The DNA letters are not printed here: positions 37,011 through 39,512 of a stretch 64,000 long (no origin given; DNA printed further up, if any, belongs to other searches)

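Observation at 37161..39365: Single-ORF fusion of a GT2 glycosyltransferase with a WbaP/PglC-type polyprenyl glycosylphosphotransferase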

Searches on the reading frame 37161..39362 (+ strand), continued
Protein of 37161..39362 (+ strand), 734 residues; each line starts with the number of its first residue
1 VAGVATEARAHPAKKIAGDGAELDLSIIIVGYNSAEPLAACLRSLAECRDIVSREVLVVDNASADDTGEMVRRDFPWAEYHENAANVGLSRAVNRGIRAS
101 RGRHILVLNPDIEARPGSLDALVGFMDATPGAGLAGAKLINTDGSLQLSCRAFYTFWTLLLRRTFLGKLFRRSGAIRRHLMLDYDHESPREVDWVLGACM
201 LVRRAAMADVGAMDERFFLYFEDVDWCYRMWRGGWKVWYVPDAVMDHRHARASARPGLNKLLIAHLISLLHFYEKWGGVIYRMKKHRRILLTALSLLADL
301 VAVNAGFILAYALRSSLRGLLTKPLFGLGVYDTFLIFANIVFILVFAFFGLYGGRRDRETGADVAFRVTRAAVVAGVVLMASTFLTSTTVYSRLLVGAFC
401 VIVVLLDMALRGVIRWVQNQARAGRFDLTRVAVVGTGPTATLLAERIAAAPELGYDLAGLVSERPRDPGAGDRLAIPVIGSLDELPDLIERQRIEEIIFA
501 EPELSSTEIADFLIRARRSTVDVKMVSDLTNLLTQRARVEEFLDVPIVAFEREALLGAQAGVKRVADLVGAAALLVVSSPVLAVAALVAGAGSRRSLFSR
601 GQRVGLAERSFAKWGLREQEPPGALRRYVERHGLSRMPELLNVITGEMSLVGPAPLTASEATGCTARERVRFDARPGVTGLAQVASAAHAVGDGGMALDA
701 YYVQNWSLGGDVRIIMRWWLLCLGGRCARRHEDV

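Call 52: predict_structure(alignment_id=A1)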
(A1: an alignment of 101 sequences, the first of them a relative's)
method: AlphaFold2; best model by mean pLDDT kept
length: 734 residues; sequences in the alignment: 101
mean_pLDDT: 83.6   pTM: 0.76
mean pLDDT of the five models: 83.6, 83.5, 82.4, 82.4, 81.9
residues with pLDDT >= 90: 323; 70-90: 303; 50-70: 69; < 50: 39
segments of 3 or more residues with pLDDT < 50: 1-10, 535-555, 732-734
pLDDT, mean of each block of 10 residues (from residue 1): 36 53 91 94 95 96 92 97 84 90 95 96 97 95 84 78 81 81 86 89 91 69 83 93 89 60 68 63 81 94 96 88 83 93 96 79 90 95 72 87 95 87 74 90 82 83 79 79 90 87 82 80 71 44 34 61 95 93 84 85 95 91 86 93 97 94 89 94 81 75 87 91 85 44
secondary structure, 60 per line:
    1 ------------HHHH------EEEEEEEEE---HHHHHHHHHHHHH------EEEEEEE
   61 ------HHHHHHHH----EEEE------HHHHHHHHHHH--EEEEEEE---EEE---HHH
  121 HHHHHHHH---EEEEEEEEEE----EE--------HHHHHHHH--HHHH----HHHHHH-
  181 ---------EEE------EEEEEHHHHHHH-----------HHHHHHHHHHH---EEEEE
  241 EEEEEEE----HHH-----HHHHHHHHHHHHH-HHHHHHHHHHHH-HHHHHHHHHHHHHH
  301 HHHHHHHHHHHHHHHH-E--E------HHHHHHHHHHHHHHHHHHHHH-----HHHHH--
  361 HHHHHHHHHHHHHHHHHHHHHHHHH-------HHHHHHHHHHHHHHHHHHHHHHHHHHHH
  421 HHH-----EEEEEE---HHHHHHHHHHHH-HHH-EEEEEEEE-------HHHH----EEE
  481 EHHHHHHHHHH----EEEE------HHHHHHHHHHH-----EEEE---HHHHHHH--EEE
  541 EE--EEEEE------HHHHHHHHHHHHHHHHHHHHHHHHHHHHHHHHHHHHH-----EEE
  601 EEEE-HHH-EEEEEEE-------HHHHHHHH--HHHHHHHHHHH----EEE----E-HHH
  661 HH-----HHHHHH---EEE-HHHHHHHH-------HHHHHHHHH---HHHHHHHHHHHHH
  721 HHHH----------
elements in order (helices of 4 or more, strands of 3 or more residues): H13-16 E23-31 H35-47 E54-60 H67-74 E79-82 H89-99 E102-108 E112-114 H118-128 E132-141 H156-163 H166-169 H174-179 E190-192 E199-203 H204-210 H222-232 E236-247 H260-272 H274-285 H287-316 H328-348 H354-358 H361-385 H393-423 E429-434 H438-449 E455-462 H470-473 E478-481 H482-491 E496-499 H506-516 E522-525 H529-535 E538-542 E545-549 H556-592 E598-604 E610-616 H624-631 H634-644 E649-651 H658-662 H668-673 E677-679 H681-688 H696-704 H708-724

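Call 54: fold_search(model_id=the predicted structure, library=pdb)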
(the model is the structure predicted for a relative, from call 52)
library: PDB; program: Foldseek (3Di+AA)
matches with E <= 10: 1373; with E <= 0.001: 340
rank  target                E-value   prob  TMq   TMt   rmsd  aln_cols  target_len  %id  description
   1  8t53_A                2.3e-16  1.00  0.42  0.72   6.0       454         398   19  S. enterica WbaP in a styrene maleic acid liponanoparticle (released 2024-02-14)
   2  9omm_A                6.1e-12  1.00  0.25  0.65   6.7       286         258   18  WrtF fucosyltransferase - tetrasaccharide product (released 2025-10-29)
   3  9omn_B                6.8e-12  1.00  0.25  0.64   7.9       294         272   17  WrtF fucosyltransferase - GDP-2-deoxy-2-fluoro-beta-L-fucose (released 2025-10-29)
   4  6egs_A                7.5e-12  1.00  0.25  0.38   6.8       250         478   18  Crystal structure of the GalNAc-T2 F104S mutant in complex with UDP-GalNAc (released 2018-04-11)
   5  9omh_A                7.9e-12  1.00  0.24  0.61   8.3       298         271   16  WrtF fucosyltransferase - Apo (released 2025-10-29)
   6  4d0z_C                8.3e-12  1.00  0.25  0.38   6.5       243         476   16  GalNAc-T2 crystal soaked with UDP-5SGalNAc, mEA2 and manganese (Higher resolution dataset) (released 2014-05-28)
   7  4d0z_F                8.7e-12  1.00  0.27  0.40   7.2       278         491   16  GalNAc-T2 crystal soaked with UDP-5SGalNAc, mEA2 and manganese (Higher resolution dataset) (released 2014-05-28)
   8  8ujf_A                9.2e-12  1.00  0.27  0.37   7.3       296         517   18  X-ray crystal structure of Toxoplasma gondii GalNAc-T3 in complex with UDP-GalNAc, Mn2+, and Muc5AC-3,13 (released 2024-05-15)
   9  6e7i_A                9.7e-12  1.00  0.28  0.40   7.5       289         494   16  Human ppGalNAcT2 I253A/L310A Mutant with EA2 and UDP (released 2020-01-29)
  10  6nqt_A                1.3e-11  1.00  0.28  0.40   5.5       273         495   16  GalNac-T2 soaked with UDP-sugar (released 2020-01-29)
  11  6nqt_C                1.3e-11  1.00  0.26  0.38   7.3       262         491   17  GalNac-T2 soaked with UDP-sugar (released 2020-01-29)
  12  6nqt_F                1.5e-11  1.00  0.28  0.41   9.4       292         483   14  GalNac-T2 soaked with UDP-sugar (released 2020-01-29)
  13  8ujg_A                1.5e-11  1.00  0.28  0.37   6.2       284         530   19  X-ray crystal structure of Toxoplasma gondii GalNAc-T3 in complex with UDP-GalNAc, Mn2+, and the mono-glycopeptide Srs (released 2024-05-15)
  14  2ffu_A                1.7e-11  1.00  0.27  0.40   7.0       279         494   15  Crystal Structure of Human ppGalNAcT-2 complexed with UDP and EA2 (released 2006-01-31)
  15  6nqt_E                2.6e-11  1.00  0.28  0.40   8.8       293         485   16  GalNac-T2 soaked with UDP-sugar (released 2020-01-29)
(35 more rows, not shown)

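Call 64: find_encoding_contigs(protein=P0116, flank=6000, max_places=1)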
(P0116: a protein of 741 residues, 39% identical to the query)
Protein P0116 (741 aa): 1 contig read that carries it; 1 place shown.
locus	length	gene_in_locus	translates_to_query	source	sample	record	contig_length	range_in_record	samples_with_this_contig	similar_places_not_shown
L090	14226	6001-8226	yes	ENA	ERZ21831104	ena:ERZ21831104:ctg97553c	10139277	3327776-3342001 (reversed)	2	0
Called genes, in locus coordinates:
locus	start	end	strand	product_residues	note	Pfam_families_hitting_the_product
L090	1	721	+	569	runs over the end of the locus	-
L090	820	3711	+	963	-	PF04932:Wzy_C, PF13176:TPR_7 (faint), PF13181:TPR_8 (faint), PF13414:TPR_11 (faint), PF00515:TPR_1 (weak), PF07719:TPR_2 (weak), PF13424:TPR_12 (weak), PF14559:TPR_19 (weak), +6 more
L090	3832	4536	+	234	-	-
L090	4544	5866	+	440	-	PF00534:Glycos_transf_1, PF13692:Glyco_trans_1_4 (weak)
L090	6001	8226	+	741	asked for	PF00535:Glycos_transf_2, PF13641:Glyco_tranf_2_3, PF13632:Glyco_trans_2_3 (weak), PF13727:CoA_binding_3, PF02397:Bac_transf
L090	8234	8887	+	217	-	-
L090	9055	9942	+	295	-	PF13462:Thioredoxin_4, PF13098:Thioredoxin_2 (weak), PF01323:DSBA, PF13743:Thioredoxin_5 (faint)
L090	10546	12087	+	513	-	PF16257:UxaE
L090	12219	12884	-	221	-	PF00174:Oxidored_molyb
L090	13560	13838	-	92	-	PF12797:Fer4_2 (faint), PF13746:Fer4_18 (faint), PF13183:Fer4_8 (weak), PF13237:Fer4_10 (faint), PF13187:Fer4_9, PF13534:Fer4_17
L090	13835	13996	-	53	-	-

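Call 65: find_encoding_contigs(protein=P0083, flank=6000, max_places=1)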
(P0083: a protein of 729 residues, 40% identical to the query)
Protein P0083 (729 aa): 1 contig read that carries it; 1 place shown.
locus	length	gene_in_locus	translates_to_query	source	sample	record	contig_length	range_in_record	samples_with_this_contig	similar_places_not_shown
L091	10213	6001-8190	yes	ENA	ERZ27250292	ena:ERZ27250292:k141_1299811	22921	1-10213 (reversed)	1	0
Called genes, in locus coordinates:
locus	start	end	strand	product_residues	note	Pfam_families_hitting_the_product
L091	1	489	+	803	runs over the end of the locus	PF13549:ATP-grasp_5, PF13380:CoA_binding_2, PF13607:Succ_CoA_lig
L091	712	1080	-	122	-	PF06868:DUF1257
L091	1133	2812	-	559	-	-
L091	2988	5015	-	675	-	PF00176:SNF2-rel_dom, PF00270:DEAD (weak), PF04851:ResIII, PF00271:Helicase_C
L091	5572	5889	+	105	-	PF00216:Bac_DNA_binding, PF18291:HU-HIG (weak)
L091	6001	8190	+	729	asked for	PF00535:Glycos_transf_2, PF13641:Glyco_tranf_2_3, PF13632:Glyco_trans_2_3 (faint), PF13727:CoA_binding_3, PF02397:Bac_transf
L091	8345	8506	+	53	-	-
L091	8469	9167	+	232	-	-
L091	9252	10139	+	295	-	PF17827:PrmC_N, PF05175:MTS, PF06325:PrmA (weak), PF13489:Methyltransf_23 (faint), PF13847:Methyltransf_31, PF08241:Methyltransf_11 (weak), PF08242:Methyltransf_12 (weak), PF13649:Methyltransf_25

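Call 66: find_encoding_contigs(protein=P0109, flank=6000, max_places=1)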
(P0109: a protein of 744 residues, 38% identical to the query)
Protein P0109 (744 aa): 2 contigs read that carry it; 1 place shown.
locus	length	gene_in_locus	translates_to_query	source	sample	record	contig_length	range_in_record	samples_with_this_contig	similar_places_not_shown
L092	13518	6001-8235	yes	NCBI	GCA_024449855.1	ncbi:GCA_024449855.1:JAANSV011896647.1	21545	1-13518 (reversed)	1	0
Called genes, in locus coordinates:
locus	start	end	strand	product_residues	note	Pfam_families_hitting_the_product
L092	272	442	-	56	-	-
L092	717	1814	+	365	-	PF13407:Peripla_BP_4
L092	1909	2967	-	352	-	PF00027:cNMP_binding, PF00211:Guanylate_cyc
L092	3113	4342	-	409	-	PF03739:LptF_LptG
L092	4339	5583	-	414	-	PF03739:LptF_LptG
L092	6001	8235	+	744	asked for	PF00535:Glycos_transf_2, PF13641:Glyco_tranf_2_3, PF13727:CoA_binding_3, PF02397:Bac_transf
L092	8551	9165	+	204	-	-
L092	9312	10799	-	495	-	PF00128:Alpha-amylase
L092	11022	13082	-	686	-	PF17128:DUF5107, PF16878:SIX1_SD (weak)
